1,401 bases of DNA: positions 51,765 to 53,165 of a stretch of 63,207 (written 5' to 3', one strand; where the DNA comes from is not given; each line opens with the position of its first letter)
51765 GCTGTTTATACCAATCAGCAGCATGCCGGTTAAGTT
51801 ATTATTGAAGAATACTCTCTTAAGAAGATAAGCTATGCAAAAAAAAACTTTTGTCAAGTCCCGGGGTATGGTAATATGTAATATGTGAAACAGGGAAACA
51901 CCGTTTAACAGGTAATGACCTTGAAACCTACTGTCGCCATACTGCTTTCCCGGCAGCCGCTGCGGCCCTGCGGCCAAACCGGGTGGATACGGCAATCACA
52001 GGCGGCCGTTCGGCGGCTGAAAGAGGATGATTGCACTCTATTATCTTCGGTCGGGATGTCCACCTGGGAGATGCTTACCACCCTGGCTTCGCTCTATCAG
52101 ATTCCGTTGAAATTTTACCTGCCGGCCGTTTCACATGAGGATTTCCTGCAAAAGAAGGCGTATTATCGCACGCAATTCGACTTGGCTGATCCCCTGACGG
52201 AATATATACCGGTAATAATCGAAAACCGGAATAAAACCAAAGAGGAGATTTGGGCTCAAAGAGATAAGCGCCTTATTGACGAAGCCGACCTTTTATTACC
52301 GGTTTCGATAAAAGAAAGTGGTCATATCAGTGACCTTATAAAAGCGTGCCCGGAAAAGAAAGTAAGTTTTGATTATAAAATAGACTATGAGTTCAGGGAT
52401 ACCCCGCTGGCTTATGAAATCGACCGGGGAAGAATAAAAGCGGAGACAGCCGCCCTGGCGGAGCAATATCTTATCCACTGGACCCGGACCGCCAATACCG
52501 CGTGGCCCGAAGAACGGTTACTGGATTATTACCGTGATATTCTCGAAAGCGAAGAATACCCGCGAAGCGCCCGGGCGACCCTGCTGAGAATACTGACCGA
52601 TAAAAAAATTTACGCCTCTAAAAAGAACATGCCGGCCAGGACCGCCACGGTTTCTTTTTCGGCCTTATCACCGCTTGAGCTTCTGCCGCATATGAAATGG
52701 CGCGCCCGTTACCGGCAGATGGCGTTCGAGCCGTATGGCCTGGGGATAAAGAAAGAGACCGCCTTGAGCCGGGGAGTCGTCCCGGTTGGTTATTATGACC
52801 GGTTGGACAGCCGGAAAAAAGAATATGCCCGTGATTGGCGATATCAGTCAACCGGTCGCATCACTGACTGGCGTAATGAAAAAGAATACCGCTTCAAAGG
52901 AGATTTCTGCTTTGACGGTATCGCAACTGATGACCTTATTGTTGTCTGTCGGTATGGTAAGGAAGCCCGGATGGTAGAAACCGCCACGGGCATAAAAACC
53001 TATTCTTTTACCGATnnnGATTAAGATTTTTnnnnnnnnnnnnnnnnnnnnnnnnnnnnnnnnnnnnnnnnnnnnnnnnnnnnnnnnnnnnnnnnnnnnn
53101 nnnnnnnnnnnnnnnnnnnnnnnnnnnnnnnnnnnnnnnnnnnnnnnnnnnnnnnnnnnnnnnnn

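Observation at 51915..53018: Isolated DprA/SLOG-like plus AbiGi-like fusion gene, a candidate single-gene conflict or abortive-infection system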

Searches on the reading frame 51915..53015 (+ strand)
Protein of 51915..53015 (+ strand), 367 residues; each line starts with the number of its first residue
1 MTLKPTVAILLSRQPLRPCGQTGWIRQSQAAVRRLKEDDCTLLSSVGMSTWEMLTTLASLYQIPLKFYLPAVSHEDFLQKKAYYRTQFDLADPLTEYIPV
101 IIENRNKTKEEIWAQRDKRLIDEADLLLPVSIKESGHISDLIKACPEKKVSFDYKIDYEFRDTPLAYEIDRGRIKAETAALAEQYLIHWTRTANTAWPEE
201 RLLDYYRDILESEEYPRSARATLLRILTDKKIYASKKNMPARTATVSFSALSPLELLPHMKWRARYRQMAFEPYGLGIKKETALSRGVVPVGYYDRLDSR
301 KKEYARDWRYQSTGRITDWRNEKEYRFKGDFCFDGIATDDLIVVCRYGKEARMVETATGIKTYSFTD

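Call 3: search_protein_families(library=pfam, proteins=[window:51915-53015:+], max_evalue=10)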
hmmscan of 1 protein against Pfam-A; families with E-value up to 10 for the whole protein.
window:51915-53015:+ (367 aa): 0 families

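Call 4: search_protein_families(library=padloc, proteins=[window:51915-53015:+], max_evalue=10)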
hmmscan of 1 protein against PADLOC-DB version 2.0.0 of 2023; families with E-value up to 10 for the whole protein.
window:51915-53015:+ (367 aa): 0 families

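Call 5: search_protein_families(library=ncbifam, proteins=[window:51915-53015:+], max_evalue=10)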
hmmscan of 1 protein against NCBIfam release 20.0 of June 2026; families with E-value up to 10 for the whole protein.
window:51915-53015:+ (367 aa): 0 families

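Call 6: search_protein_families(library=phrogs, proteins=[window:51915-53015:+], max_evalue=10)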
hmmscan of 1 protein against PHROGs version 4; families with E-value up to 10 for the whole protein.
window:51915-53015:+ (367 aa): 0 families

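Call 7: find_homologous_proteins(query=window:51915-53015:+, max_evalue=0.001)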
Query window:51915-53015:+ (367 aa): 300 proteins with E <= 0.001 among 4851 candidates; the best 120 are listed.
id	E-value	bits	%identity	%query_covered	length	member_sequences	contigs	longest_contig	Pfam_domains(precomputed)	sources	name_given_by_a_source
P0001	2.2e-224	762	90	100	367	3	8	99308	-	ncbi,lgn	-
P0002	4.7e-128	445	56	99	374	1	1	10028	-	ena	-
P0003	1.7e-127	443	56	99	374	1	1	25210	-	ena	-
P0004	4.3e-117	409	52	99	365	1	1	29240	-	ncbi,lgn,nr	ncbi:MAG: hypothetical protein JXA92_05675 [candidate division Zixibacteria bacterium]|nr:hypothetic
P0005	1.2e-106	375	47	99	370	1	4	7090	-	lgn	-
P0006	6.8e-106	372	47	99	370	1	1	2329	-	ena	-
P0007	1.3e-105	371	47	99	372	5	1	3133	-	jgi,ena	-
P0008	1.4e-105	371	47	99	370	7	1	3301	-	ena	-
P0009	4.0e-105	370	47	99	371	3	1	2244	-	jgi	-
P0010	1.4e-104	368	46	98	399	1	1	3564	-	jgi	-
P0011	3.2e-104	367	46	99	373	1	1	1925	-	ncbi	-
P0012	7.1e-104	366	46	99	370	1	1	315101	-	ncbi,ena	-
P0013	7.3e-104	366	47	99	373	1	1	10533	-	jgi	jgi:hypothetical protein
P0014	1.5e-103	365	53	87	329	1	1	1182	-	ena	-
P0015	3.5e-103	363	46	99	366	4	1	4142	-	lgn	-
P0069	7.1e-87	310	43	98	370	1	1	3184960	-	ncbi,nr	ncbi:MAG: hypothetical protein JSW34_09120 [Candidatus Zixiibacteriota bacterium]|nr:MAG: hypothetic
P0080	1.4e-85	306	41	98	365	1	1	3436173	-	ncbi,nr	ncbi:MAG: hypothetical protein JSU65_13735 [Candidatus Zixiibacteriota bacterium]|nr:MAG: hypothetic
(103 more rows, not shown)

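Call 8: search_solved_structures(query=window:51915-53015:+, max_evalue=10)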
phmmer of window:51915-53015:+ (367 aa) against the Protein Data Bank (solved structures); distinct sequences matched with E-value up to 10: 0.

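Call 12: find_encoding_contigs(protein=P0069, flank=8000, max_places=2)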
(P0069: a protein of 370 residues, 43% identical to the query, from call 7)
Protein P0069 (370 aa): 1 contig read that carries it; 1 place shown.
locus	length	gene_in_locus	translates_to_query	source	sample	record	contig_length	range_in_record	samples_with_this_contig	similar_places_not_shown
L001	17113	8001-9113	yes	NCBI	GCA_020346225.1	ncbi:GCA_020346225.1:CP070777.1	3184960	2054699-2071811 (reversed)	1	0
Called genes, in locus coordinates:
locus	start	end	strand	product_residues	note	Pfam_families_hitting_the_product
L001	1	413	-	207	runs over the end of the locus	PF04542:Sigma70_r2, PF08281:Sigma70_r4_2, PF04545:Sigma70_r4, PF25787:HTH_SB (weak)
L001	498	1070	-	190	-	PF07617:DUF1579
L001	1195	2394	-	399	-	PF00291:PALP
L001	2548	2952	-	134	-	PF11731:Cdd1 (faint), PF14520:HHH_5, PF14229:DUF4332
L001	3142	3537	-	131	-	-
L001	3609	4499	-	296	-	PF03096:Ndr (weak), PF00561:Abhydrolase_1, PF12146:Hydrolase_4, PF12697:Abhydrolase_6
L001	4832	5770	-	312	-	-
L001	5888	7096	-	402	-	PF13229:Beta_helix, PF05048:NosD, PF13229:Beta_helix (weak)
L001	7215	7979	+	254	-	PF02535:Zip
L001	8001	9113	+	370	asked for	-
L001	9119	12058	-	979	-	PF00082:Peptidase_S8, PF18962:Por_Secre_tail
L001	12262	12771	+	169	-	PF19620:DUF6125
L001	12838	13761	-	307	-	PF01073:3Beta_HSD, PF01370:Epimerase, PF02719:Polysacc_synt_2, PF04321:RmlD_sub_bind, PF05368:NmrA, PF08659:KR, PF13460:NAD_binding_10, PF16363:GDP_Man_Dehyd, +2 more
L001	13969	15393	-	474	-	PF01235:Na_Ala_symp, PF13520:AA_permease_2 (weak)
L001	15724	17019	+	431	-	PF03952:Enolase_N, PF00113:Enolase_C, PF13378:MR_MLE_C (weak)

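Call 13: find_encoding_contigs(protein=P0080, flank=8000, max_places=2)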
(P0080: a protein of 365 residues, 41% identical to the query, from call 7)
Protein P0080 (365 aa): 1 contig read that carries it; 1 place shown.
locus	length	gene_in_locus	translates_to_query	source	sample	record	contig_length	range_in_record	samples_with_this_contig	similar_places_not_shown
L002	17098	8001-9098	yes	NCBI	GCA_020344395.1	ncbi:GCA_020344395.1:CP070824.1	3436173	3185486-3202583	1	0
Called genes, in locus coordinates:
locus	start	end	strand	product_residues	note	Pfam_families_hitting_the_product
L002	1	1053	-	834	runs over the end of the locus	PF19864:Radical_SAM_N2, PF04055:Radical_SAM, PF10105:DUF2344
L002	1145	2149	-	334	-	PF00814:TsaD, PF22521:HypF_C_2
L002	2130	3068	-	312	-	PF07949:YbbR (faint)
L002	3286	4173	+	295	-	PF03781:FGE-sulfatase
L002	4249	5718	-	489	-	PF21544:PorZ_N_b_propeller (faint), PF07494:Reg_prop (faint)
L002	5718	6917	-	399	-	PF01546:Peptidase_M20, PF07687:M20_dimer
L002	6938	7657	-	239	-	PF04493:Endonuclease_5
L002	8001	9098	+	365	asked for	-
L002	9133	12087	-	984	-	PF00082:Peptidase_S8, PF18962:Por_Secre_tail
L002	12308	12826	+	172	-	PF19620:DUF6125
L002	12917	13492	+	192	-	PF12704:MacB_PCD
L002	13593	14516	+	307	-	PF00202:Aminotran_3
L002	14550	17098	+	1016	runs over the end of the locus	PF01636:APH, PF01551:Peptidase_M23, PF00202:Aminotran_3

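Call 14: find_related_loci(query=A1, collection=genome_contigs, flank=6000)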
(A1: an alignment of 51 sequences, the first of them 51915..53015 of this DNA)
Query A1 (367 aa) in genome_contigs; peptide patterns used: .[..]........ (x = any residue, [..] = any of these).
108 stretches matched a pattern; 101 encode a relative of the query (tblastn E <= 1e-3); the best 80 are kept; 80 distinct loci.
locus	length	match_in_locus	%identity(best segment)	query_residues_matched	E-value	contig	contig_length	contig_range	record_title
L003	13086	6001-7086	52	6-367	1e-122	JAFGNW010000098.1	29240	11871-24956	MAG: Candidatus Zixiibacteriota bacterium isolate Zod_Metabat.57 k87_2504725, whole genome shotgun sequence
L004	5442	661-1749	46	4-365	4e-110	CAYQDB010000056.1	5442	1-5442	MAG TPA_asm: uncultured Ignavibacteriales bacterium isolate binchicken_co34_486 genome assembly, contig: NODE_27324_leng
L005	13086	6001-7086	46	1-365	2e-100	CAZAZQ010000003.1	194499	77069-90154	MAG TPA_asm: uncultured Ignavibacteriales bacterium isolate SRP338002_co1_91 genome assembly, contig: NODE_68_length_194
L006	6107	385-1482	44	1-366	3e-100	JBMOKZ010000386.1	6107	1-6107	MAG: Candidatus Zixiibacteriota bacterium isolate Betzabe_MAG011 MAG011_386, whole genome shotgun sequence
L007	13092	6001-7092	43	3-366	7e-100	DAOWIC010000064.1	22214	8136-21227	MAG TPA_asm: Calditrichota bacterium isolate CSMAG_2033 CSMAG_2033_k141_1142471_length_22214_cov_21.0000, whole genome s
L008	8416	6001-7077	45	6-365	1e-99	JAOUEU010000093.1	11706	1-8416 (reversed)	MAG: Candidatus Zixiibacteriota bacterium isolate 4_1_July_SF_Bin17 4_1_July_SF_Bin17_scaffold_2621_c1, whole genome sho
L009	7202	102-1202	45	3-367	8e-99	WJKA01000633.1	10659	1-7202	MAG: Chitinivibrionales bacterium isolate Bin_432 k141_4384750, whole genome shotgun sequence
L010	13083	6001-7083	44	7-365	3e-97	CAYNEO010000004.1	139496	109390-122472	MAG TPA_asm: uncultured Ignavibacteriales bacterium isolate binchicken_co150_676 genome assembly, contig: NODE_124_lengt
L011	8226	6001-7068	44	6-365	1e-96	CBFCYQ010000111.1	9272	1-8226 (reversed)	MAG TPA_asm: uncultured bacterium isolate SRR26215689_metabat2_8 genome assembly, contig: ERZ25073498.4055, whole genome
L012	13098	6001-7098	41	2-365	6e-96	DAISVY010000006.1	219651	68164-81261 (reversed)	MAG TPA_asm: Candidatus Zixiibacteriota bacterium isolate CTOTU1804 NODE_7_length_219651_cov_16.993228, whole genome sho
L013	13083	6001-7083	43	8-366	4e-96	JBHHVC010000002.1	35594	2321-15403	MAG: Candidatus Zixiibacteriota bacterium isolate S.4.sp3_bin.43 NODE_316_length_35594_cov_4.814317, whole genome shotgu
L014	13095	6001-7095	42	2-365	4e-95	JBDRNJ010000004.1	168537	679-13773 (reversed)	MAG: bacterium isolate MEGAHIT-group-1.882 k141_12374796, whole genome shotgun sequence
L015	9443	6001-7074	42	6-365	8e-95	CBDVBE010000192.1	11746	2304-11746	MAG TPA_asm: uncultured bacterium isolate SRR22302353_binner13_Refined_44 genome assembly, contig: ERZ25073599.2667, who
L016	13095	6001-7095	43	6-365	4e-93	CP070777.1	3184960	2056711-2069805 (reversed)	MAG: Candidatus Zixiibacteriota bacterium isolate bin19 chromosome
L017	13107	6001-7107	41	1-367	3e-92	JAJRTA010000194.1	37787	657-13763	MAG: Candidatus Zixiibacteriota bacterium isolate Dive96_bin1.186 k141_4215922, whole genome shotgun sequence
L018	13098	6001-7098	40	2-367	4e-92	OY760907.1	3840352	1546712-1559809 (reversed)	MAG: uncultured candidate division Zixibacteria bacterium isolate 2d357583-1faf-4436-89ad-6f0e4817d39a genome assembly,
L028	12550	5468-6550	40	8-367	2e-89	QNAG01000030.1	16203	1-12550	MAG: Candidatus Zixiibacteriota bacterium isolate B120_G9 B120_Guay9_scaffold_02849, whole genome shotgun sequence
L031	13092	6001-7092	42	3-366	7e-89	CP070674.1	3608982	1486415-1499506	MAG: Candidatus Zixiibacteriota bacterium isolate bin72 chromosome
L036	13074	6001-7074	41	6-365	7e-88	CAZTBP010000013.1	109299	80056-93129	MAG TPA_asm: uncultured Ignavibacteriales bacterium isolate binchicken_co17_316 genome assembly, contig: NODE_514_length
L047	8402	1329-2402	40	8-365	9e-83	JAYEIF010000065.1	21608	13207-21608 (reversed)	MAG: Candidatus Zixiibacteriota bacterium isolate MAG198 MAG198_65, whole genome shotgun sequence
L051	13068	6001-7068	39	7-365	6e-81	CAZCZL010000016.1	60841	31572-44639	MAG TPA_asm: uncultured Ignavibacteriales bacterium isolate binchicken_co16_343 genome assembly, contig: NODE_838_length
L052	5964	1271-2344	38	8-365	3e-80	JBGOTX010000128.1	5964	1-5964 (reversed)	MAG: Candidatus Zixiibacteriota bacterium isolate OBJ_0618_7090110_152 k141_8216397_length_5964_cov_18.1156, whole genom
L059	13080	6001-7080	41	9-365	9e-80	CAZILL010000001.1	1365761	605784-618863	MAG TPA_asm: uncultured Ignavibacteriales bacterium isolate SRP302447_co3_184 genome assembly, contig: NODE_3_length_136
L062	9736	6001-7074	40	7-367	2e-78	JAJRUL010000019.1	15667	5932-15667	MAG: Candidatus Zixiibacteriota bacterium isolate Dive96_bin10.185 k141_512729, whole genome shotgun sequence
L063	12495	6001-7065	38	6-365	9e-78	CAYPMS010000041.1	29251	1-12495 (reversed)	MAG TPA_asm: uncultured Fibrobacter sp. isolate SRP167436_co1_203 genome assembly, contig: NODE_2305_length_29251_cov_18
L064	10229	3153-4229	37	5-367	6e-78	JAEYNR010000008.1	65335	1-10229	MAG: Fibrobacteres bacterium isolate OH_CBB_122 k127_534775, whole genome shotgun sequence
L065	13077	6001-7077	38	5-367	1e-77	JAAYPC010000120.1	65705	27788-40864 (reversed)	MAG: Fibrobacter sp. isolate AS22ysBPME_152 52647_AS22, whole genome shotgun sequence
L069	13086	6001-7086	36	1-365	2e-75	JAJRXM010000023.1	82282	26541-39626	MAG: Candidatus Zixiibacteriota bacterium isolate Dive96_bin3.155 k141_722356, whole genome shotgun sequence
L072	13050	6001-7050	36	9-367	1e-73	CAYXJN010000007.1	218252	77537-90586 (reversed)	MAG TPA_asm: uncultured Ignavibacteriales bacterium isolate SRP292972_co2_124 genome assembly, contig: NODE_34_length_21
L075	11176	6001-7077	35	5-367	1e-72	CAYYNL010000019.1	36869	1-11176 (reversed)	MAG TPA_asm: uncultured Fibrobacter sp. isolate SRP167436_co1_179 genome assembly, contig: NODE_1546_length_36869_cov_16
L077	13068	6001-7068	33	7-365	1e-71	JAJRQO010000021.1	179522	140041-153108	MAG: Candidatus Zixiibacteriota bacterium isolate Dive100_bin10.64 k141_586510, whole genome shotgun sequence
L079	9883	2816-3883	37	6-364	2e-68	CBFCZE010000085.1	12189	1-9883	MAG TPA_asm: uncultured bacterium isolate SRR26215683_binner13_Refined_79 genome assembly, contig: ERZ25073488.2147, who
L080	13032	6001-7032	37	6-345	3e-68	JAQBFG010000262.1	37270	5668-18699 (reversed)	MAG: Candidatus Zixiibacteriota bacterium isolate MAG_439_bin-06 439_bin-06_ctg-262, whole genome shotgun sequence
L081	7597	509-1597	35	2-365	7e-68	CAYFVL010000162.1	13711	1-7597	MAG TPA_asm: uncultured Fibrobacterota bacterium isolate ERP107533_co1_170 genome assembly, contig: NODE_4084_length_137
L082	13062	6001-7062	38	7-366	3e-67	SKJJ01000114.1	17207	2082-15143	MAG: Chitinispirillum sp. isolate CSBr16_98 CSBr16-2800, whole genome shotgun sequence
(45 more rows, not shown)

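Call 17: predict_structure(alignment_id=A1)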
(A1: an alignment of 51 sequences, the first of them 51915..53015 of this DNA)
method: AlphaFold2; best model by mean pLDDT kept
length: 367 residues; sequences in the alignment: 51
mean_pLDDT: 92.3   pTM: 0.89
mean pLDDT of the five models: 92.3, 91.7, 90.8, 90.4, 89.9
residues with pLDDT >= 90: 271; 70-90: 84; 50-70: 11; < 50: 1
segments of 3 or more residues with pLDDT < 50: none
pLDDT, mean of each block of 10 residues (from residue 1): 89 94 98 98 97 98 98 95 98 98 86 94 98 96 96 96 80 86 92 91 98 95 96 92 94 81 59 91 98 88 86 83 94 97 95 97 92
secondary structure, 60 per line:
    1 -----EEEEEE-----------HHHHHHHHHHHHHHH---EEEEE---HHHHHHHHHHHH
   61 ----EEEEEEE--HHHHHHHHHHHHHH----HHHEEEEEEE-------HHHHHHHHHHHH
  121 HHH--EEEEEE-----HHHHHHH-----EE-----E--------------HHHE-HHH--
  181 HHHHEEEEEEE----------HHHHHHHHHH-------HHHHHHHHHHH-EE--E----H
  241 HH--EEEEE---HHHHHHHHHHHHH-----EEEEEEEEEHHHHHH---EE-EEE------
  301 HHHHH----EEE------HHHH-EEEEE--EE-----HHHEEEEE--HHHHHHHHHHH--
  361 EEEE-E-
elements in order: E6-11 H23-37 E41-45 H49-60 E65-71 H74-87 E95-101 H109-123 E126-131 H137-143 H181-184 E185-191 H202-211 H219-229 E245-249 H253-265 E271-279 H280-285 E292-294 H301-305 E310-312 H319-322 E324-328 E341-345 H348-358 E361-364

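Call 20: fold_search(model_id=the predicted structure, library=pdb)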
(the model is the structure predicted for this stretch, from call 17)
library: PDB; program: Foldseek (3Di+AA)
matches with E <= 10: 1289; with E <= 0.001: 2
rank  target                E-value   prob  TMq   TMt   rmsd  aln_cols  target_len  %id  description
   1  8zva                  5.7e-05  1.00  0.33  0.38   3.6       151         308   15  structure of ShosA from E.coli APEC O1 (released 2025-04-09)
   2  3uqz_C                8.5e-04  1.00  0.31  0.39   4.2       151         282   13  X-ray structure of DNA processing protein A (DprA) from Streptococcus pneumoniae (released 2012-08-29)
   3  4ljk_G                1.2e-03  1.00  0.30  0.48   5.1       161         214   11  Structural insights into the unique single-stranded DNA binding mode of DNA processing protein A from Helicobacter pyl (released 2014-01-01)
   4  3uqz_A                1.2e-03  1.00  0.30  0.37   4.7       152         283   14  X-ray structure of DNA processing protein A (DprA) from Streptococcus pneumoniae (released 2012-08-29)
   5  3uqz_B                1.3e-03  1.00  0.31  0.40   4.1       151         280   13  X-ray structure of DNA processing protein A (DprA) from Streptococcus pneumoniae (released 2012-08-29)
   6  4ljr_A                3.1e-03  1.00  0.29  0.46   4.5       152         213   13  Structural insights into the unique single-stranded DNA binding mode of DNA processing protein A from Helicobacter pyl (released 2014-01-01)
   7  5mll_A                3.3e-03  1.00  0.30  0.48   4.1       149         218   13  Structure of HpDprA at 1.9 Angstroms resolution (released 2017-12-20)
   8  5mll_B                4.4e-03  1.00  0.29  0.46   4.3       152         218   12  Structure of HpDprA at 1.9 Angstroms resolution (released 2017-12-20)
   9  4ljk_B                4.7e-03  1.00  0.30  0.47   4.2       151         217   12  Structural insights into the unique single-stranded DNA binding mode of DNA processing protein A from Helicobacter pyl (released 2014-01-01)
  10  4ljk_D                4.7e-03  1.00  0.29  0.46   4.6       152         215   13  Structural insights into the unique single-stranded DNA binding mode of DNA processing protein A from Helicobacter pyl (released 2014-01-01)
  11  2iz7_B                5.0e-03  1.00  0.24  0.49   6.3       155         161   10  structure of Moco Carrier Protein from Chlamydomonas reinhardtii (released 2006-07-27)
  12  4ljk_A                5.3e-03  1.00  0.30  0.48   5.0       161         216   11  Structural insights into the unique single-stranded DNA binding mode of DNA processing protein A from Helicobacter pyl (released 2014-01-01)
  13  4ljk_F                6.8e-03  1.00  0.29  0.45   4.7       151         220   13  Structural insights into the unique single-stranded DNA binding mode of DNA processing protein A from Helicobacter pyl (released 2014-01-01)
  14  2nx2                  7.3e-03  0.98  0.26  0.46   6.9       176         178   15  Crystal structure of protein ypsA from Bacillus subtilis, Pfam DUF1273 (released 2006-12-19)
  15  4ljl_A                1.8e-02  1.00  0.30  0.47   4.1       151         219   12  Structural insights into the unique single-stranded DNA binding mode of DNA processing protein A from Helicobacter pyl (released 2014-01-01)
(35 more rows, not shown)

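Call 21: search_protein_families(library=pfam, alignment_id=A1, max_evalue=10)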
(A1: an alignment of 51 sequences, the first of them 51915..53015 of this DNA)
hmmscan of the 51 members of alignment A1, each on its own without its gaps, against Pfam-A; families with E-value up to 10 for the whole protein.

A. member 1, window:51915-53015:+ (367 aa): 0 families

B. families by the number of members that match (of 51 scanned): 13 families
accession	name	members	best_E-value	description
PF10899.13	AbiGi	6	0.0012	Putative abortive phage resistance protein AbiGi, antitoxin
PF18306.6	LDcluster4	2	0.15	SLOG cluster4 family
PF18483.9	Lectin_L-type_dom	1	0.0091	Legume lectin beta-barrel domain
PF06821.19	Ser_hydrolase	1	0.039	Serine hydrolase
PF17902.7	SH3_10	1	0.071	SH3 domain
PF00346.24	Complex1_49kDa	1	0.072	Respiratory-chain NADH dehydrogenase, 49 Kd subunit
PF04237.18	YjbR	1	0.14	YjbR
PF10877.13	DUF2671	1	0.17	Protein of unknown function (DUF2671)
PF15432.12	Sec-ASP3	1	0.25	Accessory Sec secretory system ASP3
PF09558.15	DUF2375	1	0.25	Protein of unknown function (DUF2375)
PF11185.13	DUF2971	1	0.39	Protein of unknown function (DUF2971)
PF20054.4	Tc-38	1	0.48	Trypanosoma Tc-38 (p38) protein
PF25445.1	CCHC_ZFPM2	1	0.7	ZFPM2-like CCHC zinc finger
